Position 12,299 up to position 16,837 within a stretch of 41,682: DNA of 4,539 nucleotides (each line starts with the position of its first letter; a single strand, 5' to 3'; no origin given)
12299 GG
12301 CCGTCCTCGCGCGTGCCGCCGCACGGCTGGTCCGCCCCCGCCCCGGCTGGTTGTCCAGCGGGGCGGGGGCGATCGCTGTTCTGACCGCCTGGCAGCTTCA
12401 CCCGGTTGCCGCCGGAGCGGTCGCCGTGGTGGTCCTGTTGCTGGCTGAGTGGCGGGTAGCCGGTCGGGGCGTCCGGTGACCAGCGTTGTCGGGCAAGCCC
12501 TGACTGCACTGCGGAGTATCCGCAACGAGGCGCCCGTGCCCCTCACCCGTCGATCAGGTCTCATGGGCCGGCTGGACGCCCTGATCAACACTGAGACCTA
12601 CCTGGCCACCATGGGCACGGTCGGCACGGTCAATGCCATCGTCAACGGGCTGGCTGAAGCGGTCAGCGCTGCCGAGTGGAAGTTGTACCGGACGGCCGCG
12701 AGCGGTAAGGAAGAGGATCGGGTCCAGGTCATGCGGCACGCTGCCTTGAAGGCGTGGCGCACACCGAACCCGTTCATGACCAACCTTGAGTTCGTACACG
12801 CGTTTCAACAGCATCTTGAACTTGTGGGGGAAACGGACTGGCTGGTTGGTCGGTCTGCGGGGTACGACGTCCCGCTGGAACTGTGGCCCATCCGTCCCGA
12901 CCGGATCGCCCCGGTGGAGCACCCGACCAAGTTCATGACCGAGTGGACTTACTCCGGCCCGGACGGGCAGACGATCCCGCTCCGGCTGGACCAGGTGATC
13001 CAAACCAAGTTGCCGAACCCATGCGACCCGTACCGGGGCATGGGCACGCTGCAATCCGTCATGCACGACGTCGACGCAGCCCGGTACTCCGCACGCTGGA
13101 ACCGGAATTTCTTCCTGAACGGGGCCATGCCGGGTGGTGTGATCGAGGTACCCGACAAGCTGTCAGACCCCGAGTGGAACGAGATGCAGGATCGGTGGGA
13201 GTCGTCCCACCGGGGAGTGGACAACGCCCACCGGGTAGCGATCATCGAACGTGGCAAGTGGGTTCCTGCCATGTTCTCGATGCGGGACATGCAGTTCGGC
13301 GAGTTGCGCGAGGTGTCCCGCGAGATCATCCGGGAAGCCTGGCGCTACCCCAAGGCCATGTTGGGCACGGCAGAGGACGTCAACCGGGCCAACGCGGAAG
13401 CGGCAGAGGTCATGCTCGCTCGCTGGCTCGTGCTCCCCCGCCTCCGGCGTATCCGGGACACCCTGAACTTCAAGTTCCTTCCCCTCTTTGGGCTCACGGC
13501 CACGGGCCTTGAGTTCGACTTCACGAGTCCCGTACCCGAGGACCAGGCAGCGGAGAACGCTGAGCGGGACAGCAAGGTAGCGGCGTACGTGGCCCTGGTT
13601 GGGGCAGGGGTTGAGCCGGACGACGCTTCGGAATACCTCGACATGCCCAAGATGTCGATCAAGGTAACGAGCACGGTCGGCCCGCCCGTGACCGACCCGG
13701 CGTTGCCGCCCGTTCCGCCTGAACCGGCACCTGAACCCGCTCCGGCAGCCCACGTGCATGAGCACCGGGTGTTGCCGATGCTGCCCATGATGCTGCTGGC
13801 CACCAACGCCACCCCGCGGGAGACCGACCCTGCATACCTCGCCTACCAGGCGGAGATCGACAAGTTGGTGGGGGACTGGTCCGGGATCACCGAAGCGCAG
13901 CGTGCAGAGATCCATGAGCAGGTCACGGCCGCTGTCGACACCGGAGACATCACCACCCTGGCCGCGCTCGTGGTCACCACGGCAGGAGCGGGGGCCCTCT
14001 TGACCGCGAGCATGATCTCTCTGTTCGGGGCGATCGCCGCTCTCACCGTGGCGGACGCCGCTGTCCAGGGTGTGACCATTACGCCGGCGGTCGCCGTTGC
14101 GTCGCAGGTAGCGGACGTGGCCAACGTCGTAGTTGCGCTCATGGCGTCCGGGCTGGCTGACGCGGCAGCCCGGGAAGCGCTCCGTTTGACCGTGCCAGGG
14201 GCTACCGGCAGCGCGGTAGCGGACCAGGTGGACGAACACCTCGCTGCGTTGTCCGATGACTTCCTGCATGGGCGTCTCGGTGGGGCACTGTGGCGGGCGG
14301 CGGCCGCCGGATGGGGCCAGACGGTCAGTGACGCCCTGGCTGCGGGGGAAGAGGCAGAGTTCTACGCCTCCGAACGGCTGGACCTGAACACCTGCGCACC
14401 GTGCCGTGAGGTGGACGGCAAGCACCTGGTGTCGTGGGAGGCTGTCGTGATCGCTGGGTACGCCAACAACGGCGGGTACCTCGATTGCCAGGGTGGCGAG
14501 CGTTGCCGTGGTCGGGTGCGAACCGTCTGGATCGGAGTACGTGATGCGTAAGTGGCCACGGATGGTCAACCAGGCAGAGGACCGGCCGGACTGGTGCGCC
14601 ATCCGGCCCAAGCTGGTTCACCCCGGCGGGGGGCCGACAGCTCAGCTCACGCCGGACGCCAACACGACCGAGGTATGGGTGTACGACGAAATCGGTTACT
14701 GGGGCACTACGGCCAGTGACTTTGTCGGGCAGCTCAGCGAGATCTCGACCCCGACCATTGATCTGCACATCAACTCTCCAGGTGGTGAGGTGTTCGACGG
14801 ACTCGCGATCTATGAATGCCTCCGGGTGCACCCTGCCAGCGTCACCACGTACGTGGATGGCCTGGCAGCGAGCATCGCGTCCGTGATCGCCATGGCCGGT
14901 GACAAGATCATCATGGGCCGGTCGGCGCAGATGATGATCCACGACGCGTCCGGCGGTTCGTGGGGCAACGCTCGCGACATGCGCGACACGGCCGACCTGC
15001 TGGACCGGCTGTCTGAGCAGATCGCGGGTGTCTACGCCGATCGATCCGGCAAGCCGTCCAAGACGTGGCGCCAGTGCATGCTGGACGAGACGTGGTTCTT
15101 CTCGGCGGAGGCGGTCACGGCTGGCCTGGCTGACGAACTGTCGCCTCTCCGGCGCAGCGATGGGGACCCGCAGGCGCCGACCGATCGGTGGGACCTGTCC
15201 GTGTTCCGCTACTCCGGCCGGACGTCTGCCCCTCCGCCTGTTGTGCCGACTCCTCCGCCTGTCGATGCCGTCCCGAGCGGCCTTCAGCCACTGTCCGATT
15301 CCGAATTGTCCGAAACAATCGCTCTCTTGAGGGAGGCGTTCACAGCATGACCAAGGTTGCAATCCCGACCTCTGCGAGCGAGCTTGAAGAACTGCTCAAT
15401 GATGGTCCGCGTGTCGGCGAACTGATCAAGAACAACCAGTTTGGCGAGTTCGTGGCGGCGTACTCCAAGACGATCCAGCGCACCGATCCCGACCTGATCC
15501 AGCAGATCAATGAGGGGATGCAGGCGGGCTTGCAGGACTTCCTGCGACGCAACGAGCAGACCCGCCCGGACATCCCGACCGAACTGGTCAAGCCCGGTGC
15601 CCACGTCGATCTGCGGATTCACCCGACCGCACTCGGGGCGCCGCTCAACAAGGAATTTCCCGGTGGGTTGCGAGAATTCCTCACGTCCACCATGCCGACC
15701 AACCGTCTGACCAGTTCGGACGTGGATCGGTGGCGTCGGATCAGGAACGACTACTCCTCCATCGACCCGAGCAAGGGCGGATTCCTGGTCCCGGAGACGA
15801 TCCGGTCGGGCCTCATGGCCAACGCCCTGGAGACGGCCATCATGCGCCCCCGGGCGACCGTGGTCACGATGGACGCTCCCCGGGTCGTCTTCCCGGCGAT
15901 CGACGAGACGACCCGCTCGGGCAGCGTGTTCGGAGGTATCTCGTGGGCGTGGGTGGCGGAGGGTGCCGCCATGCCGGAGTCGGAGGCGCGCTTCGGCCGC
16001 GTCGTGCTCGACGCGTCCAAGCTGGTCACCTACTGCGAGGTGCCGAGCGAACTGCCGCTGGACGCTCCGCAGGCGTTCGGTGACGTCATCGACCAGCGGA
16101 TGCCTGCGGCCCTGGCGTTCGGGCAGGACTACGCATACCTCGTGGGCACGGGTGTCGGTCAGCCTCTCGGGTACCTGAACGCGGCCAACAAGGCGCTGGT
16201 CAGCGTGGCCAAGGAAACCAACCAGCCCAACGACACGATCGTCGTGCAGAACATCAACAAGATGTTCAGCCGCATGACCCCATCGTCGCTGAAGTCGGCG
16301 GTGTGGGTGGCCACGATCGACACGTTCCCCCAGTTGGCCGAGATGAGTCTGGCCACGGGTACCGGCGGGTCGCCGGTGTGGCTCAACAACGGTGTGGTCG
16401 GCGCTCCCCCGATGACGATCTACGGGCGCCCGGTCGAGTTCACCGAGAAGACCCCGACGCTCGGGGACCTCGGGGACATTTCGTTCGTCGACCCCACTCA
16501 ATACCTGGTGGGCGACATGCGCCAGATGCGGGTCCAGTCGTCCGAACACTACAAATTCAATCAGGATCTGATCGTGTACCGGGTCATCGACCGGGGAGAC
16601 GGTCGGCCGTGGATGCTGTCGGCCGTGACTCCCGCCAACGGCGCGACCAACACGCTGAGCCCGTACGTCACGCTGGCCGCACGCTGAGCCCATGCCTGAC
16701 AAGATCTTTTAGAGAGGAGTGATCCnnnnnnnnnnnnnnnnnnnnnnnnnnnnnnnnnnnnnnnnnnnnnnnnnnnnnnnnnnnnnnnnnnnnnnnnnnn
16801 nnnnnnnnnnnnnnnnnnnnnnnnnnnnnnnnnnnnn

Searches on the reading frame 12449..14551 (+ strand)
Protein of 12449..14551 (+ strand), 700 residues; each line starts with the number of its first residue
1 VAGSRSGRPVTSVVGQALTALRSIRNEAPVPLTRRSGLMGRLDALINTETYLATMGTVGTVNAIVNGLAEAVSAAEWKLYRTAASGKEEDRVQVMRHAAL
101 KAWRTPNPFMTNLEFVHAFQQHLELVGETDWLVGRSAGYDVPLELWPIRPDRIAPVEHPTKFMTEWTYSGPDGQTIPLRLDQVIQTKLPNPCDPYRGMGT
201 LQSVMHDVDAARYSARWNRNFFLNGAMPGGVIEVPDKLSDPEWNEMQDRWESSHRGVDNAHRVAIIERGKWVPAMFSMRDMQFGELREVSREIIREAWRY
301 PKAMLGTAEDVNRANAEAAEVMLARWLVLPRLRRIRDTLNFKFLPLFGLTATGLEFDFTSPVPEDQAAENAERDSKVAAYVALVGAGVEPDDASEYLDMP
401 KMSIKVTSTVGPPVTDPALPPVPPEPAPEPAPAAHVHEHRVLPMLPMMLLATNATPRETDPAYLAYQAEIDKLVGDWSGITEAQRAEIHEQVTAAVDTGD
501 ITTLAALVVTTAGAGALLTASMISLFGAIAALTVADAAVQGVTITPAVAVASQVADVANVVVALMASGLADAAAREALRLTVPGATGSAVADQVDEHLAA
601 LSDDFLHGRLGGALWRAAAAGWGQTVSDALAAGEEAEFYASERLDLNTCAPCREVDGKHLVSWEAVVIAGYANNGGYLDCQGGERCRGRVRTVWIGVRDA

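Call 12: search_protein_families(library=pfam, max_evalue=0.01, proteins=[window:12449-14551:+])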
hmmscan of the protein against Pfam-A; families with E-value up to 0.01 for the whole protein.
window:12449-14551:+ (700 aa): 1 family
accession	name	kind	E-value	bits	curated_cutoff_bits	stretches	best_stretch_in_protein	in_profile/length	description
PF04860.17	Phage_portal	-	4.3e-54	184.3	39.1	1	60-383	2-305/321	Phage portal protein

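Call 15: search_dna_similar(query=window:12449-14551:+, collection=phages, mode=protein, max_rows=40)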
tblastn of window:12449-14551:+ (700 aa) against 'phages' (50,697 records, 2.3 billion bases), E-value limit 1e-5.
Records with a match: 632; places in all: 635; records where one place covers at least 80% of the query: 0.
Best place of each record, by identity: <60% 632.
By first word of the organism name: Streptococcus 99; Vibrio 87; Gordonia 70; Bacillus 47; Arthrobacter 42; Stx1a-converting 35; Pseudomonas 24; Streptomyces 19; Enterobacteria 17; Stx2c-converting 17; and 52 more.
By host as written in the record: - 183; Gordonia terrae 3612 54; Arthrobacter globiformis B-2979 18; Bacillus anthracis 16; Pseudomonas aeruginosa 13; Arthrobacter globiformis NRRL B-2979 SEA 11; Streptococcus suis 11; Gordonia rubripertincta NRRL B-16540 9; and 219 more.
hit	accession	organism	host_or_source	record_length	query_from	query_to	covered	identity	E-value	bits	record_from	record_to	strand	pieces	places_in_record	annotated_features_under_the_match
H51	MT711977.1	Streptomyces phage Dagobah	Streptomyces coelicolor M600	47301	52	411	51%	45.6%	3e-91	317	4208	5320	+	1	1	portal protein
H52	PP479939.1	Faecalibacterium phage Roos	Faecalibacterium sp. FM8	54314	47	372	47%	29.7%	2e-29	131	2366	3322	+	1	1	portal protein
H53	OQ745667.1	Pseudoalteromonas phage PS_L5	Pseudoalteromonas marina Mano4(T)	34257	9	367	51%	26.0%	9e-15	85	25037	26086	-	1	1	gene transfer agent portal protein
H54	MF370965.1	Pseudoalteromonas phage SL25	Pseudoalteromonas sp.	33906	9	367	51%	25.9%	1e-14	84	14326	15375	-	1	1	gene transfer agent portal protein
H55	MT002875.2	Pseudoalteromonas phage AL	Pseudoalteromonas marina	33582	9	367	51%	25.6%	1e-15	87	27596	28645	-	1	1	portal protein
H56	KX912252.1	Pseudoalteromonas phage PHS3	Pseudoalteromonas marina DSM 17587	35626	9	348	49%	27.0%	1e-13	81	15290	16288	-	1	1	gene transfer agent portal protein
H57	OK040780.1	Arthrobacter phage Sarge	Arthrobacter globiformis NRRL B-2979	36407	6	369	52%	24.8%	2e-11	74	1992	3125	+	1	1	4: portal protein | 3: RNA binding protein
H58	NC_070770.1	Arthrobacter phage Sarge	Arthrobacter globiformis NRRL B-2979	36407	6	369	52%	24.8%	2e-11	74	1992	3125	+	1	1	4: portal protein | 3: RNA binding protein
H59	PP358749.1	Arthrobacter phage BrayBeast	Arthrobacter globiformis B-2979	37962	6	369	52%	24.8%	3e-11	73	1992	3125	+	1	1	4: portal protein | 3: RNA binding protein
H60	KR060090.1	Pseudoalteromonas phage Pq0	Pseudoalteromonas sp. Bq0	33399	11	367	51%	25.1%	2e-11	74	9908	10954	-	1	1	gene transfer agent portal protein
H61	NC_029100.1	Pseudoalteromonas phage Pq0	Pseudoalteromonas sp. Bq0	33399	11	367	51%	25.1%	2e-11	74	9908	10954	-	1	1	portal protein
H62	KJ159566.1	Geobacillus phage GBK2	Geobacillus kaustophilus ATCC 8005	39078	46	348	43%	29.6%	1e-27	125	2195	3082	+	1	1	portal protein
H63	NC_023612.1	Geobacillus phage GBK2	Geobacillus kaustophilus ATCC 8005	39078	46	348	43%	29.6%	1e-27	125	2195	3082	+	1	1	portal protein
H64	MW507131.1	Arthrobacter phage Leona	Arthrobacter globiformis B-2979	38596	20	369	50%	25.3%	1e-10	71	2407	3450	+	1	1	4: portal protein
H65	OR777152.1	Arthrobacter phage Cupello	Arthrobacter sp. B10-11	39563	7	358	50%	25.0%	3e-12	77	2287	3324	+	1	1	portal protein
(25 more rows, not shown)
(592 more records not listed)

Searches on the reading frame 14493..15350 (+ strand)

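Call 12: search_protein_families(library=pfam, max_evalue=0.01, proteins=[window:14493-15350:+])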
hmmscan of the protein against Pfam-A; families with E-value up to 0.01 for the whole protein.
window:14493-15350:+ (285 aa): 3 families
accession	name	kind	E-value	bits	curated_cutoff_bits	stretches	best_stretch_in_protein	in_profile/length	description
PF00574.28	CLP_protease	-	4.2e-32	111.9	20.2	1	83-216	43-178/182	Clp protease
PF01972.22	SDH_protease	-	2.9e-07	30.2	31.3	1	88-148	93-153/286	ClpP-like SDH-type serine proteinase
PF25145.1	NfeD1b_N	-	6.8e-06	26.2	40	1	88-149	33-94/189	NfeD1b, N-terminal domain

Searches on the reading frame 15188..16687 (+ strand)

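Call 12: search_protein_families(library=pfam, max_evalue=0.01, proteins=[window:15188-16687:+])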
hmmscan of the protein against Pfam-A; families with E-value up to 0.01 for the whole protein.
window:15188-16687:+ (499 aa): 1 family
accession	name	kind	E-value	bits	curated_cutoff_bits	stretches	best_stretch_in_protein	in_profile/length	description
PF05065.19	Phage_capsid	-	1e-41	143.6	24.2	1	197-479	1-274/280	Phage capsid family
